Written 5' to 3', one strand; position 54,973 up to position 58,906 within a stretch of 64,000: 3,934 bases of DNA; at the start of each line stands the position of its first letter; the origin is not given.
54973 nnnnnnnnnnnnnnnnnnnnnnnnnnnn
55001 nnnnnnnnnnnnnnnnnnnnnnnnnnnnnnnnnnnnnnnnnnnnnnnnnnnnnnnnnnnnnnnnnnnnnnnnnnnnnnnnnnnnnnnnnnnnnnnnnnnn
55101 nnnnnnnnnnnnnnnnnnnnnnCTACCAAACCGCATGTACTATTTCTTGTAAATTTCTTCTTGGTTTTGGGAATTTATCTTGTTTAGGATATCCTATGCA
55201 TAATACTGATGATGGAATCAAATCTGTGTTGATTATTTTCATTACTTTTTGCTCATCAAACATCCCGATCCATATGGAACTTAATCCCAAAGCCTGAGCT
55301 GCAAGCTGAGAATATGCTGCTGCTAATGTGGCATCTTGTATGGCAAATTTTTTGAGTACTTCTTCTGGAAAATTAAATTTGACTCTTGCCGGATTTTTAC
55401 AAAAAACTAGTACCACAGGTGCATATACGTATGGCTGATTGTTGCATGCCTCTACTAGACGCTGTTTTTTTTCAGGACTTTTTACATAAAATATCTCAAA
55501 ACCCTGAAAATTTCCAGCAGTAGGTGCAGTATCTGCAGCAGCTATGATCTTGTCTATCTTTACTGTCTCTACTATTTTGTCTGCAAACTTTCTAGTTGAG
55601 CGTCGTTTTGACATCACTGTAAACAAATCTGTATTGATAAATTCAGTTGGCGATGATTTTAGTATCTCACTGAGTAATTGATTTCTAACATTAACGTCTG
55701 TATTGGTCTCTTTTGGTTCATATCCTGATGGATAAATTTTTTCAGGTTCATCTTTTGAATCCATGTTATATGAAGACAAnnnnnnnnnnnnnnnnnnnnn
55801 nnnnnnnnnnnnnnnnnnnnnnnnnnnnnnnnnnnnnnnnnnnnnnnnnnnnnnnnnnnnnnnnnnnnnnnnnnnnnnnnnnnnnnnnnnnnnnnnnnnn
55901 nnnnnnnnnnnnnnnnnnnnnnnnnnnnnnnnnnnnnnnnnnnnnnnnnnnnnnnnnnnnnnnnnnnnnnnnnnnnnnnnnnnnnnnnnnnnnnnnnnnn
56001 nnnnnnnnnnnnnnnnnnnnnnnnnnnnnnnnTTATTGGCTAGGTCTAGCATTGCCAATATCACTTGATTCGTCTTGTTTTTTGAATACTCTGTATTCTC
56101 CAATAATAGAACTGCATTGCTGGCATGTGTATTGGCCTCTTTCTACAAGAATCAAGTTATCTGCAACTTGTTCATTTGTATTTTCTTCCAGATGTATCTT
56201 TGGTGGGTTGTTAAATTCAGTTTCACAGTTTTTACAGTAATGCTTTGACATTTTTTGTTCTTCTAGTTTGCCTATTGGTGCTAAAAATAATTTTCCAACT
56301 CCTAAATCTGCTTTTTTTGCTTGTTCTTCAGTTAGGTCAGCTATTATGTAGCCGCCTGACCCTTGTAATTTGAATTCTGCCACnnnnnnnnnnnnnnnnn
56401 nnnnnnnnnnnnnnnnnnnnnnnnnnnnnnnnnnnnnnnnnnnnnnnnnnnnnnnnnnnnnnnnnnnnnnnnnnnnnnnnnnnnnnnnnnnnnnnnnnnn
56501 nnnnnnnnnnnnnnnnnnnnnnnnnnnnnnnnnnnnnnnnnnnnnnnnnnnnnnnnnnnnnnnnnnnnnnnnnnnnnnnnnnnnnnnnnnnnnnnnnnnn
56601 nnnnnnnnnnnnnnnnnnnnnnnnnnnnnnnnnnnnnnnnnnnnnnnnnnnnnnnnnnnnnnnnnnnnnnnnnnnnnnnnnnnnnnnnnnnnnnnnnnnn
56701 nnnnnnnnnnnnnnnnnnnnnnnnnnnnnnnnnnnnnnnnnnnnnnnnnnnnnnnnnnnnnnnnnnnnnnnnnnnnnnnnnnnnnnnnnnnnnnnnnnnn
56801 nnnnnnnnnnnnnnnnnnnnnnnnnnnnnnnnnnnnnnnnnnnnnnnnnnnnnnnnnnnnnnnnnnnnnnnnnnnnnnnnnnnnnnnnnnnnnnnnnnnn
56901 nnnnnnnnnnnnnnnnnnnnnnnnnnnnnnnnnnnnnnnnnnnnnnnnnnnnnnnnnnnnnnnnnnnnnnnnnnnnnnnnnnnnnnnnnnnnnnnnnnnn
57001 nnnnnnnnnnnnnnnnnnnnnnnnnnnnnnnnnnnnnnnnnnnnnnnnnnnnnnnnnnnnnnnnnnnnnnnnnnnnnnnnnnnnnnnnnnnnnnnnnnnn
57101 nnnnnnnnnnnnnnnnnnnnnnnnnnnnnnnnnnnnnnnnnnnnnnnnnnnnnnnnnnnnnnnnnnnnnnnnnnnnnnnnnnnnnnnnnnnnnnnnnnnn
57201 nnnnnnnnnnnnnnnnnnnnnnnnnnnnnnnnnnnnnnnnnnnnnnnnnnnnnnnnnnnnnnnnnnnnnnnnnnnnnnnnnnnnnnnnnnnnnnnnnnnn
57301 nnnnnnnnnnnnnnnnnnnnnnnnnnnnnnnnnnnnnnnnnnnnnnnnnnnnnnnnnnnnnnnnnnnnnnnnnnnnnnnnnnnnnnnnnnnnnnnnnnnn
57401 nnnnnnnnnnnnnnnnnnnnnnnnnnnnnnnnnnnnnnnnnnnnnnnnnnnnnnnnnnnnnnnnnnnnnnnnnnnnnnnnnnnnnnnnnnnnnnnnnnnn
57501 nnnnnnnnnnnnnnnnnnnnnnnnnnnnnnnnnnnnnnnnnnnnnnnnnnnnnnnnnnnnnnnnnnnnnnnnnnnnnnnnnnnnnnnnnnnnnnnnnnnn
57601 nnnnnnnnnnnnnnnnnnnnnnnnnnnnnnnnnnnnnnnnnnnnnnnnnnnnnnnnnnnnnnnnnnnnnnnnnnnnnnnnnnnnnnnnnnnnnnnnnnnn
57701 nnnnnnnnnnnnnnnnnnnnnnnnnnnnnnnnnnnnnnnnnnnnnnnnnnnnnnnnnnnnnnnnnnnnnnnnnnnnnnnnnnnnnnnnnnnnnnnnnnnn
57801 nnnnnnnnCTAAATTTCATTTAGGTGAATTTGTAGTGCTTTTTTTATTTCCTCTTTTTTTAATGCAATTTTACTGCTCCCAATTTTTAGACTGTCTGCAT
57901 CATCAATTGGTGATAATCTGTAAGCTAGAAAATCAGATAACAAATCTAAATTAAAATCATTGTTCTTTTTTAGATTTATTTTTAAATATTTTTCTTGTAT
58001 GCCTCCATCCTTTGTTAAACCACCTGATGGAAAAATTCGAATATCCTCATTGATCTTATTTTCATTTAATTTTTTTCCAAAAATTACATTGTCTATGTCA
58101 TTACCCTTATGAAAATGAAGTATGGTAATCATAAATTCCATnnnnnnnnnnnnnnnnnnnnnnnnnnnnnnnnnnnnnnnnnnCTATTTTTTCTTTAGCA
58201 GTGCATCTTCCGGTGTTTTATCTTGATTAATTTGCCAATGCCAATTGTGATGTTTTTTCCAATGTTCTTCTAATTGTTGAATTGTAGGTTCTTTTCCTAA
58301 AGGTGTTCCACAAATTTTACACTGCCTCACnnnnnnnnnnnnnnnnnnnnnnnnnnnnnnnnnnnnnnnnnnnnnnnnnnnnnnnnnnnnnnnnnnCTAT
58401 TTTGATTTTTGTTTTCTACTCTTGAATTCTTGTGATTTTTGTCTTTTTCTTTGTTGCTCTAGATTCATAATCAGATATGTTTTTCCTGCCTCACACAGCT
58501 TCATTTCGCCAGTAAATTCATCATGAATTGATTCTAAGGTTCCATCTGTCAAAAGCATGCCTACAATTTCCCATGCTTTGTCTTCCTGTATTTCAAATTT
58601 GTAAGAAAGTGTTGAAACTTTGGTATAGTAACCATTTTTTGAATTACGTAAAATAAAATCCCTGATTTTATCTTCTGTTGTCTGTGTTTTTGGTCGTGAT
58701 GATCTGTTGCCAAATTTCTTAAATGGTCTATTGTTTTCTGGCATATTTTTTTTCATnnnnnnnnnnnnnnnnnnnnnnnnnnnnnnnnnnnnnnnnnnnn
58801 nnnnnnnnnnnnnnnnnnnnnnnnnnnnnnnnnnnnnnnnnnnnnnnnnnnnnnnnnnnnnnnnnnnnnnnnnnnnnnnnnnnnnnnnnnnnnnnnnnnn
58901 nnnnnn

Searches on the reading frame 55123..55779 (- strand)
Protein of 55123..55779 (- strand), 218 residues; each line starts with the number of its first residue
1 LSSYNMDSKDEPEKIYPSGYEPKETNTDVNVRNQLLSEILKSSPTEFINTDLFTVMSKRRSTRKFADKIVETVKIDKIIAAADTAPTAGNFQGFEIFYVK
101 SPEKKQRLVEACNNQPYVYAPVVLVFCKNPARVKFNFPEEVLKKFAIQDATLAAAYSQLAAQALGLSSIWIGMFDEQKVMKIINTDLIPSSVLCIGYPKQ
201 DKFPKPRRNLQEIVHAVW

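Call 81: search_protein_families(library=pfam, proteins=[window:55123-55779:-], max_evalue=0.01)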
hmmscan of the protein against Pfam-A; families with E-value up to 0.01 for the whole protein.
window:55123-55779:- (218 aa): 2 families
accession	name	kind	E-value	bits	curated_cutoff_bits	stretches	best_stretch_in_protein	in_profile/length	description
PF00881.29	Nitroreductase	-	1.1e-23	84.7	23.5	2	57-115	2-60/167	Nitroreductase family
PF14512.11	TM1586_NiRdase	-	4.6e-09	36.7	27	1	159-215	93-150/215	Putative TM nitroreductase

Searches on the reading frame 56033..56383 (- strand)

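Call 81: search_protein_families(library=pfam, proteins=[window:56033-56383:-], max_evalue=0.01)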
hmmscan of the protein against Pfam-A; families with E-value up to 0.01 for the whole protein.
window:56033-56383:- (116 aa): 1 family
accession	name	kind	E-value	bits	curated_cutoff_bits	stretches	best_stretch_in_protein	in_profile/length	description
PF10601.15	zf-LITAF-like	-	0.0098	16.5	23.8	0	41-56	50-65/70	LITAF-like zinc ribbon domain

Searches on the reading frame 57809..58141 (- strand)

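Call 18: search_protein_families(library=pfam, proteins=[window:57809-58141:-], max_evalue=10)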
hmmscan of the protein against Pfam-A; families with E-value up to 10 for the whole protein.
window:57809-58141:- (110 aa): 0 families

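Call 72: search_protein_families(library=ncbifam, proteins=[P0073], max_evalue=10)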
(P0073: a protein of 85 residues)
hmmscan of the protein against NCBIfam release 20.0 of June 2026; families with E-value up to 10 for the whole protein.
P0073 (85 aa): 1 family
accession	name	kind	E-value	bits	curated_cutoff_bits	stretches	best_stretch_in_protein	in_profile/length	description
TIGR03833.1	TIGR03833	hypoth_equivalog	2.1e-24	85.3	63.4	1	6-60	4-58/62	YwbE family protein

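Call 73: search_protein_families(library=pfam, proteins=[P0073, P0070, P0068], max_evalue=1)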
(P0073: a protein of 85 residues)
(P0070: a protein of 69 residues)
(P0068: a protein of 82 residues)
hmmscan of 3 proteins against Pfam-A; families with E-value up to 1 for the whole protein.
P0073 (85 aa): 1 family
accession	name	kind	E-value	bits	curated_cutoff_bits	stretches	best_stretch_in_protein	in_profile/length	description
PF09962.14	DUF2196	-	5.5e-24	84.3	25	1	5-59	3-57/61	Uncharacterized conserved protein (DUF2196)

P0070 (69 aa): 0 families

P0068 (82 aa): 0 families

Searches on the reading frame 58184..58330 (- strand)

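Call 18: search_protein_families(library=pfam, proteins=[window:58184-58330:-], max_evalue=10)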
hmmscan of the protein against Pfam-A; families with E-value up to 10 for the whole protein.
window:58184-58330:- (48 aa): 3 families
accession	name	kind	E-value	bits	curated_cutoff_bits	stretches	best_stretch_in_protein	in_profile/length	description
PF12907.13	zf-met2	-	0.0011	19.4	27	1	3-29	1-27/38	Zinc-binding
PF18508.7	zf_C2H2_13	-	0.11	12.6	26.5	1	2-25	18-41/42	Zinc finger domain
PF13894.12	zf-C2H2_4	-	0.21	12.9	27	1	3-28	2-24/24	C2H2-type zinc finger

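Call 72: search_protein_families(library=ncbifam, proteins=[P0073], max_evalue=10)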
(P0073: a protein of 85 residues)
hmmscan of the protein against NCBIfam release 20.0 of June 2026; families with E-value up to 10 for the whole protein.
P0073 (85 aa): 1 family
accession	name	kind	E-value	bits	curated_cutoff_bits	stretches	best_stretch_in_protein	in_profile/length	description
TIGR03833.1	TIGR03833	hypoth_equivalog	2.1e-24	85.3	63.4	1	6-60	4-58/62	YwbE family protein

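Call 73: search_protein_families(library=pfam, proteins=[P0073, P0070, P0068], max_evalue=1)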
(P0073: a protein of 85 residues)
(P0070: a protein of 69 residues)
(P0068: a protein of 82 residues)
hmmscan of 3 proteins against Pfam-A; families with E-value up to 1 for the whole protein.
P0073 (85 aa): 1 family
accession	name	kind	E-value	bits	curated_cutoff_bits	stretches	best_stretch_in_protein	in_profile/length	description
PF09962.14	DUF2196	-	5.5e-24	84.3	25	1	5-59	3-57/61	Uncharacterized conserved protein (DUF2196)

P0070 (69 aa): 0 families

P0068 (82 aa): 0 families

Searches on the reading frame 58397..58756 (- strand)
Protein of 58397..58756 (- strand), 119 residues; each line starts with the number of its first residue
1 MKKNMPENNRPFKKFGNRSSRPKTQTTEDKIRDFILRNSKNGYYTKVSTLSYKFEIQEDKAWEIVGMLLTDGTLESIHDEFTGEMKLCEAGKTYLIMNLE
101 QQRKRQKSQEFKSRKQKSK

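Call 9: list_cluster_members(proteins=[window:58829-58954:+, window:59135-59254:-, window:20662-20760:-, window:58397-58756:-, window:59598-60191:-, window:58184-58330:-, window:60265-60480:-, window:20925-21812:+, window:57809-58141:-])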
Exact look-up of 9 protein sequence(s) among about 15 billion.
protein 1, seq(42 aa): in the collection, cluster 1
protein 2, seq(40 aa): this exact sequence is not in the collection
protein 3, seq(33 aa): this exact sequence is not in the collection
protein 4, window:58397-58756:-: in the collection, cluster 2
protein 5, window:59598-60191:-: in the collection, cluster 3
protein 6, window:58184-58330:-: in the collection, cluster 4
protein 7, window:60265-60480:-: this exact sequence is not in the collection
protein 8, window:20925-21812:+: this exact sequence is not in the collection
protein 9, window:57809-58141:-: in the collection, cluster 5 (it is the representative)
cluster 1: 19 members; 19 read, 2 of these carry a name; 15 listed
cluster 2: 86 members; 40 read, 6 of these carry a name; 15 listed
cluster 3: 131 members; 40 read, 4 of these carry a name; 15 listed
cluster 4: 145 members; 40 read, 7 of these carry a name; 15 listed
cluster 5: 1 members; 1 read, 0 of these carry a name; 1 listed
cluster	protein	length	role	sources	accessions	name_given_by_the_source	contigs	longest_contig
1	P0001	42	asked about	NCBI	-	-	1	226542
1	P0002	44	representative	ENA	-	-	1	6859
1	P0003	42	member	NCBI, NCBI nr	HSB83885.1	MAG TPA: hypothetical protein VLD64_05305 [Nitrosarchaeum sp.] | hypothetical protein [Nitrosarchaeum sp.]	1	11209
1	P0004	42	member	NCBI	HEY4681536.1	MAG TPA: hypothetical protein VIH04_09795 [Nitrosarchaeum sp.]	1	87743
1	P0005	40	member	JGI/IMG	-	-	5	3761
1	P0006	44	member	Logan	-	-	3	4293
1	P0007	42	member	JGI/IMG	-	-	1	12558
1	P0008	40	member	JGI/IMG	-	-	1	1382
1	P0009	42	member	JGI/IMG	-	-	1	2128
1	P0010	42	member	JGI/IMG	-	-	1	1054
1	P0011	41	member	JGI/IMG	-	-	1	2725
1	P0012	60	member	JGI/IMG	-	-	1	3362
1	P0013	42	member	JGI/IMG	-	-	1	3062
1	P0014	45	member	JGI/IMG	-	-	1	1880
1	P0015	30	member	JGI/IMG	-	-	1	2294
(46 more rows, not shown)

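Call 18: search_protein_families(library=pfam, proteins=[window:58397-58756:-], max_evalue=10)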
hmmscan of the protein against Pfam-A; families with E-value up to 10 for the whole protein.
window:58397-58756:- (119 aa): 1 family
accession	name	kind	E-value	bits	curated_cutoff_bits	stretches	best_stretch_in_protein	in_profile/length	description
PF24889.1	CCTL2_WNK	-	0.035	14.4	27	1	46-81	22-57/75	WNK CCTL2 domain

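Call 72: search_protein_families(library=ncbifam, proteins=[P0073, window:58397-58756:-], max_evalue=10)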
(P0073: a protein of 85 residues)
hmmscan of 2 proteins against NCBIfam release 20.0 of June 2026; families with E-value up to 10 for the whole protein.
P0073 (85 aa): 1 family
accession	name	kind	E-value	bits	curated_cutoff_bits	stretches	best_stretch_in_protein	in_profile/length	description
TIGR03833.1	TIGR03833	hypoth_equivalog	2.1e-24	85.3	63.4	1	6-60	4-58/62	YwbE family protein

window:58397-58756:- (119 aa): 2 families
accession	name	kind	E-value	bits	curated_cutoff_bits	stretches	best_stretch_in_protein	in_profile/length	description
NF001943.0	PRK00724.1-2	equivalog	0.098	11.6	269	1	25-111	16-105/274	formate dehydrogenase accessory sulfurtransferase FdhD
NF047885.1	VanMgalDeMLigM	equivalog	0.14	11.1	580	1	37-79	141-182/461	vanillate/3-O-methylgallate O-demethylase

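Call 73: search_protein_families(library=pfam, proteins=[P0073, P0070, P0068], max_evalue=1)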
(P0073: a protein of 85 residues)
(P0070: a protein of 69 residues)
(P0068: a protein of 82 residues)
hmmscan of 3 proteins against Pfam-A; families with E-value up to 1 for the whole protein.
P0073 (85 aa): 1 family
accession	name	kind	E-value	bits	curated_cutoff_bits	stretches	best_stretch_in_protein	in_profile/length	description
PF09962.14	DUF2196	-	5.5e-24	84.3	25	1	5-59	3-57/61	Uncharacterized conserved protein (DUF2196)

P0070 (69 aa): 0 families

P0068 (82 aa): 0 families
